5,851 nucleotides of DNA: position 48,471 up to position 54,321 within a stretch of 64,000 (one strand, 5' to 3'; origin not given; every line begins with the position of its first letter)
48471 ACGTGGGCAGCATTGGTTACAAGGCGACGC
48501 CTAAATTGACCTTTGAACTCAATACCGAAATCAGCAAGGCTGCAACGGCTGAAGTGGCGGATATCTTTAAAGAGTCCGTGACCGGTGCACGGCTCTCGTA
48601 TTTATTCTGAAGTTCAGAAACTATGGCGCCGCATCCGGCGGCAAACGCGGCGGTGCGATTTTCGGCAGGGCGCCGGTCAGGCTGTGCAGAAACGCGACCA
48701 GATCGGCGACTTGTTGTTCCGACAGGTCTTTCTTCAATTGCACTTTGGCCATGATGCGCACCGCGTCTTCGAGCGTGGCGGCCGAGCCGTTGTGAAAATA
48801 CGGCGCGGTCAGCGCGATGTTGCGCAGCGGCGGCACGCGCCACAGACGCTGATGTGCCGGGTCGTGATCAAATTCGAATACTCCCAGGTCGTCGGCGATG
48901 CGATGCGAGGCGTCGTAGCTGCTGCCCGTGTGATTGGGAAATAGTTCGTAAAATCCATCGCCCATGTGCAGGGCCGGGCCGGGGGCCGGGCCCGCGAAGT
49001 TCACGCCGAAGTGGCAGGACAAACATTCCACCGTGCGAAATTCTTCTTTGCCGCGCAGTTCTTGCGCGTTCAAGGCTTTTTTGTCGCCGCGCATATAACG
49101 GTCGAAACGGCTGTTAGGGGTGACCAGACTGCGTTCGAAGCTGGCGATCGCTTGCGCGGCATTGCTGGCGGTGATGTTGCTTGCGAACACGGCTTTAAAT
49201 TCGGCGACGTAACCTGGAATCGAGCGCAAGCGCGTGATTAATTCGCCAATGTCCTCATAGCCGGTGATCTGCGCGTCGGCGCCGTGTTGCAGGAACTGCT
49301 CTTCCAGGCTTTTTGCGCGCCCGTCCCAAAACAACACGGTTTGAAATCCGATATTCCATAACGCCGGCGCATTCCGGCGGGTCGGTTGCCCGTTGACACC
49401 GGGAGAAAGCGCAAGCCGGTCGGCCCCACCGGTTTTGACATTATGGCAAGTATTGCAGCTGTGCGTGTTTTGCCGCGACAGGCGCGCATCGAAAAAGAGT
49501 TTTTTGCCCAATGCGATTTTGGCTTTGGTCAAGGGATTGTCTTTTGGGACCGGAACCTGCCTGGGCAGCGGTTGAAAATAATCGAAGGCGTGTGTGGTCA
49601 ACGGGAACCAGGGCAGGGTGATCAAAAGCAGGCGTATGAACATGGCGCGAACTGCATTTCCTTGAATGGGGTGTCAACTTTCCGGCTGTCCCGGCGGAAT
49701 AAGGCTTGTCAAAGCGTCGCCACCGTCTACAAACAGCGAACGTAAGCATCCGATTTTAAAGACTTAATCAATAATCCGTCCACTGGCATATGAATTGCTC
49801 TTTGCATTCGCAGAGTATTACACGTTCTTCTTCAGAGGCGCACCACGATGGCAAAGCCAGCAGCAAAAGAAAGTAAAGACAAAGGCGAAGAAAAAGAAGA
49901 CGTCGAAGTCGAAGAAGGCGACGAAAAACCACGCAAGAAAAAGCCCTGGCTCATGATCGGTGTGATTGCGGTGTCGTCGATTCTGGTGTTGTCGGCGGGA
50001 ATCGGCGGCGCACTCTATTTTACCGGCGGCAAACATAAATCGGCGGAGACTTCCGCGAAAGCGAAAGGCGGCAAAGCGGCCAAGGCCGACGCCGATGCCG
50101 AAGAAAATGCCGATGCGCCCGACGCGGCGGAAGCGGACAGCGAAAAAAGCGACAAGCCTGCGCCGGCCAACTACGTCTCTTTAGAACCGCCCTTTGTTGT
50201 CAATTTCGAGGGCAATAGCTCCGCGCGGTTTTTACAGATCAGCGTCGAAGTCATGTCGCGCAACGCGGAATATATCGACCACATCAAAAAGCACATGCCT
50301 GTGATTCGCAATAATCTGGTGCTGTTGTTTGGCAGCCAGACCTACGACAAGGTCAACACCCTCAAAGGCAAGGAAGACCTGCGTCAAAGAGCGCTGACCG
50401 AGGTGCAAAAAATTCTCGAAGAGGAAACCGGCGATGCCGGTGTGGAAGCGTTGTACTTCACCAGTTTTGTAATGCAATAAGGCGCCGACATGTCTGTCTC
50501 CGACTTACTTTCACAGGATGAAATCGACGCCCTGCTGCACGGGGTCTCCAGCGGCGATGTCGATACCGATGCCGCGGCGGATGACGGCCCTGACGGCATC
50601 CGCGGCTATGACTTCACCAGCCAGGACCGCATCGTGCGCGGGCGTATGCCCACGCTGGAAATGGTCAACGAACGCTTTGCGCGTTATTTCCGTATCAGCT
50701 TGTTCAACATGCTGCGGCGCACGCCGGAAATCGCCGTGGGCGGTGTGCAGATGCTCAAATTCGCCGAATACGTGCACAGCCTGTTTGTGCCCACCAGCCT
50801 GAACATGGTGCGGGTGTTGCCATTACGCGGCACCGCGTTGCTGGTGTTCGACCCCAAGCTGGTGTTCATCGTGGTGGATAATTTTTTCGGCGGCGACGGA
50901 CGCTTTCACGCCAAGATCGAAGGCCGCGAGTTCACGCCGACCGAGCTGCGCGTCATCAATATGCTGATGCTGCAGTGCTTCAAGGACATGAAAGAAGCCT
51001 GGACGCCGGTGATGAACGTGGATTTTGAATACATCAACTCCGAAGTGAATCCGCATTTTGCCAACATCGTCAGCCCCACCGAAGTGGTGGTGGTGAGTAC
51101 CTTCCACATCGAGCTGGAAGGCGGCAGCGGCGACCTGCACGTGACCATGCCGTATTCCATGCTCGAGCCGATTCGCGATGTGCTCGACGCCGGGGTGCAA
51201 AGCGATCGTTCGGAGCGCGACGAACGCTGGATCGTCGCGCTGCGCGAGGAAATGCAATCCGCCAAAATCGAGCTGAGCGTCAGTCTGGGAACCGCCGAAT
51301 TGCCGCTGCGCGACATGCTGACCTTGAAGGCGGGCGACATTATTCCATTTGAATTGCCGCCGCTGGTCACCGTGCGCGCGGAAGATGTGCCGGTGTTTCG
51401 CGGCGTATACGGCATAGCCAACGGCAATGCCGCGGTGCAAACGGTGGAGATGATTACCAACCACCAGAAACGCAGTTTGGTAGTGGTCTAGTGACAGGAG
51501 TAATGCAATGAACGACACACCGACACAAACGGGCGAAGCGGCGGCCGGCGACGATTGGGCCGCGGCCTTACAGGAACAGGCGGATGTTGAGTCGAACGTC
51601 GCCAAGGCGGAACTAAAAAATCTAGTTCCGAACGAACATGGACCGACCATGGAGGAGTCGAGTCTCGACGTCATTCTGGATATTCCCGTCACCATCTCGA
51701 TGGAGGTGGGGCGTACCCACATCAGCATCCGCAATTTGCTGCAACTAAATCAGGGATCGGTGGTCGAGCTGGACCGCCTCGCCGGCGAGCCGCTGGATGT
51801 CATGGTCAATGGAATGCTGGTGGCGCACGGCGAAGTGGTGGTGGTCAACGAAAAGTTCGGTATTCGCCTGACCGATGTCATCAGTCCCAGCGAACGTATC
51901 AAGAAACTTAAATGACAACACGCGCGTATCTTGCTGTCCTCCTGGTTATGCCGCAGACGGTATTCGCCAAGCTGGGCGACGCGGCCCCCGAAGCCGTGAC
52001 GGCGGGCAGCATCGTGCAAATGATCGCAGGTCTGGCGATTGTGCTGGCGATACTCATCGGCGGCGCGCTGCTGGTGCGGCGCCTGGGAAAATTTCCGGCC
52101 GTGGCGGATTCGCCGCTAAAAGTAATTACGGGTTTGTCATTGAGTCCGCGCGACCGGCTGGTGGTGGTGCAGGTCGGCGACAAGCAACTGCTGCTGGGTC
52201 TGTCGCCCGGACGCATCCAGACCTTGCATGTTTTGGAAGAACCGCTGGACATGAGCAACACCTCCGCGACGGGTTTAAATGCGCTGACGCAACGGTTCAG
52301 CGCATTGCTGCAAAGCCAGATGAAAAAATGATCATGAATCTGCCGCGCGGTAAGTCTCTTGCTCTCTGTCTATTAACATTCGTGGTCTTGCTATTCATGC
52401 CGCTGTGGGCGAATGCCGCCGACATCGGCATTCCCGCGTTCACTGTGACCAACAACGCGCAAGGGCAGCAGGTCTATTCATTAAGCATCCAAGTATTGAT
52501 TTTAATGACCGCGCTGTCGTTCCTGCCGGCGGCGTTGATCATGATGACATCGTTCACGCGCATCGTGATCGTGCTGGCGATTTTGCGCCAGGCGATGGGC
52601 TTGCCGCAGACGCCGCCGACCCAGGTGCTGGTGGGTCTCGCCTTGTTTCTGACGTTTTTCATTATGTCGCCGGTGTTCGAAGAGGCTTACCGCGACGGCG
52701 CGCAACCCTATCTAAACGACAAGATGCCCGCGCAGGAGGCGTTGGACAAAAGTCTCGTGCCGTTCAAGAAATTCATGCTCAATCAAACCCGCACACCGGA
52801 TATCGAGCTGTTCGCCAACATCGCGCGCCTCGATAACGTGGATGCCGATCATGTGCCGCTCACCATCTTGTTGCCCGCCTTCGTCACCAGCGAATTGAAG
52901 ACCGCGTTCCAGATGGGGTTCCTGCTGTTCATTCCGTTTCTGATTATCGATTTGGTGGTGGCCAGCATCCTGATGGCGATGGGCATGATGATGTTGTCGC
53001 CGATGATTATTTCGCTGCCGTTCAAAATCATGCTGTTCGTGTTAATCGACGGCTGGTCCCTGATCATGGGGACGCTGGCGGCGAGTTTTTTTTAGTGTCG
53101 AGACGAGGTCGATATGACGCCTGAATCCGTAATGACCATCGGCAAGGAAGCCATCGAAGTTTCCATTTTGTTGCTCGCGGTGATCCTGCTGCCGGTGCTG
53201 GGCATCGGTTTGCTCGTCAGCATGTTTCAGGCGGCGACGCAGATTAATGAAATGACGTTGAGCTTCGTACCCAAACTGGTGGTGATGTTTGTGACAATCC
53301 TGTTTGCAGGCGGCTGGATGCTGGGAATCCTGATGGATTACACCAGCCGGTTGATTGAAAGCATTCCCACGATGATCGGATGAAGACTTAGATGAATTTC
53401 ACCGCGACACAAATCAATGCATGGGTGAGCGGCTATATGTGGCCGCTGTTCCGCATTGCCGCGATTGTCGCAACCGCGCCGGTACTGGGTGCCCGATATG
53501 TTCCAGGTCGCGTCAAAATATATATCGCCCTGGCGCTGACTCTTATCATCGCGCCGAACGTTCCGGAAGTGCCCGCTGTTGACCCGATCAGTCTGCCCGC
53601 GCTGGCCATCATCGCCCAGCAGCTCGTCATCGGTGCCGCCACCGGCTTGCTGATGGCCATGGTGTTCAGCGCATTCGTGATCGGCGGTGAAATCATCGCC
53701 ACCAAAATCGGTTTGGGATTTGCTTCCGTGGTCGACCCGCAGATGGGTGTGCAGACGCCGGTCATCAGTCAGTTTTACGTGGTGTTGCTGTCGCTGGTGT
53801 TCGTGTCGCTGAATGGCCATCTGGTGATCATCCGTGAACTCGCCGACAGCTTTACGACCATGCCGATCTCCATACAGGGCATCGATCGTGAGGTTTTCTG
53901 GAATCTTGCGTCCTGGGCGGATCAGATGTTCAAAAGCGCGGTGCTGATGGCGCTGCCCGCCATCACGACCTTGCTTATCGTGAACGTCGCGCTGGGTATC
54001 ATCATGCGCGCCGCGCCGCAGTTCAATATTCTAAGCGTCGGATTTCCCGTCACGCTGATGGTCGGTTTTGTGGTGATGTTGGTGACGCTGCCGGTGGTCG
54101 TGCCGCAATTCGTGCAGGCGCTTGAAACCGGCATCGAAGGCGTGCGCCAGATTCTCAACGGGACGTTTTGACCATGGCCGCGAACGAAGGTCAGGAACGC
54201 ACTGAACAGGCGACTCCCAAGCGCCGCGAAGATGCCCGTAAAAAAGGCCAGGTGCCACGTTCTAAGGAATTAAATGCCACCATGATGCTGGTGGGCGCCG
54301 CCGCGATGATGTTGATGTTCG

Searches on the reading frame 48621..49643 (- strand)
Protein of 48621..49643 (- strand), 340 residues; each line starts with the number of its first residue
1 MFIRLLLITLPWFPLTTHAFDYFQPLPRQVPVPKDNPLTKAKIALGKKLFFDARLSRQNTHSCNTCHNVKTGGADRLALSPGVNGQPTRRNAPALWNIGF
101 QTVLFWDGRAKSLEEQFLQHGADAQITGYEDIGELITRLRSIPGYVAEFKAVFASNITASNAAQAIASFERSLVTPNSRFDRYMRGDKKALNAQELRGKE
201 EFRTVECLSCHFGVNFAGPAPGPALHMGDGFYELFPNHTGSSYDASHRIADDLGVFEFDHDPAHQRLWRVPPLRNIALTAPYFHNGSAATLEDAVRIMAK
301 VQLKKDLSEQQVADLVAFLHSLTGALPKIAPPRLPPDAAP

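Call 27: search_protein_families(library=pfam, proteins=[window:48621-49643:-], max_evalue=0.00001)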
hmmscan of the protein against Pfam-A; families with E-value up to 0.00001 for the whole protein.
window:48621-49643:- (340 aa): 3 families
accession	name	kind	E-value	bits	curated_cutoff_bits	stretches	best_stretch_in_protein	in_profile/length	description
PF03150.19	CCP_MauG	-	5.8e-54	183.2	25.6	1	40-189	1-149/149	Di-haem cytochrome c peroxidase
PF00034.26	Cytochrom_C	-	1.9e-09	39.1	21.3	0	197-322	3-89/90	Cytochrome c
PF21419.2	RoxA-like_Cyt-c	-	9.8e-06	25.5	26.7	0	271-293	5-27/39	RoxA-like, cytochrome c-like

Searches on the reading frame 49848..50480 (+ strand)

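Call 28: search_protein_families(library=pfam, proteins=[window:49848-50480:+], max_evalue=0.00001)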
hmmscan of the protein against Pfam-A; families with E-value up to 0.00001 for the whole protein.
window:49848-50480:+ (210 aa): 1 family
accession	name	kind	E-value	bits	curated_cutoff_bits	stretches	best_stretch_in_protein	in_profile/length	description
PF03748.19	FliL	-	2.3e-28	99.2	24.6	1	109-210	1-103/103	Flagellar basal body-associated protein FliL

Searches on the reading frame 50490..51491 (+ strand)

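Call 27: search_protein_families(library=pfam, proteins=[window:50490-51491:+], max_evalue=0.00001)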
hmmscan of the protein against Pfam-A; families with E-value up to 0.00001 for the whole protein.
window:50490-51491:+ (333 aa): 2 families
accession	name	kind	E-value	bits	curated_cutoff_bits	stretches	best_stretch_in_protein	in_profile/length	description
PF02154.20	FliM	-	1.2e-75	254.1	27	1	40-232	1-192/192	Flagellar motor switch protein FliM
PF01052.25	FliMN_C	-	5e-18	65.2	23.8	1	253-322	1-72/73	Type III flagellar switch regulator (C-ring) FliN C-term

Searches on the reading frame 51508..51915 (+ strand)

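Call 61: search_protein_families(library=pfam, proteins=[window:51508-51915:+], max_evalue=0.01)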
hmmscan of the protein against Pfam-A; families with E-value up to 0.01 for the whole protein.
window:51508-51915:+ (135 aa): 1 family
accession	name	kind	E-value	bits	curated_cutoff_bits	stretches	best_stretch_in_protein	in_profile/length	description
PF01052.25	FliMN_C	-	2.4e-25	88.7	23.8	1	56-125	3-72/73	Type III flagellar switch regulator (C-ring) FliN C-term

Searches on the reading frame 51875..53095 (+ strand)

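Call 28: search_protein_families(library=pfam, proteins=[window:51875-53095:+], max_evalue=0.00001)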
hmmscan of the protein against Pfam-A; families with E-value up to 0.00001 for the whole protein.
window:51875-53095:+ (406 aa): 1 family
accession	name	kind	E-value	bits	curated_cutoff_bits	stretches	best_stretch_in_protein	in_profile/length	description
PF00813.25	FliP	-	3e-80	269.1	26.9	1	210-401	1-191/191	FliP family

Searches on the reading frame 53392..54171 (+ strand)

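Call 28: search_protein_families(library=pfam, proteins=[window:53392-54171:+], max_evalue=0.00001)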
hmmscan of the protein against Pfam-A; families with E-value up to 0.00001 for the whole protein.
window:53392-54171:+ (259 aa): 1 family
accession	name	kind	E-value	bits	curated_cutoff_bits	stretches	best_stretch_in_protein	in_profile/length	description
PF01311.25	Bac_export_1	-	1e-68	231.8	27.8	1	14-245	3-228/230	Bacterial export proteins, family 1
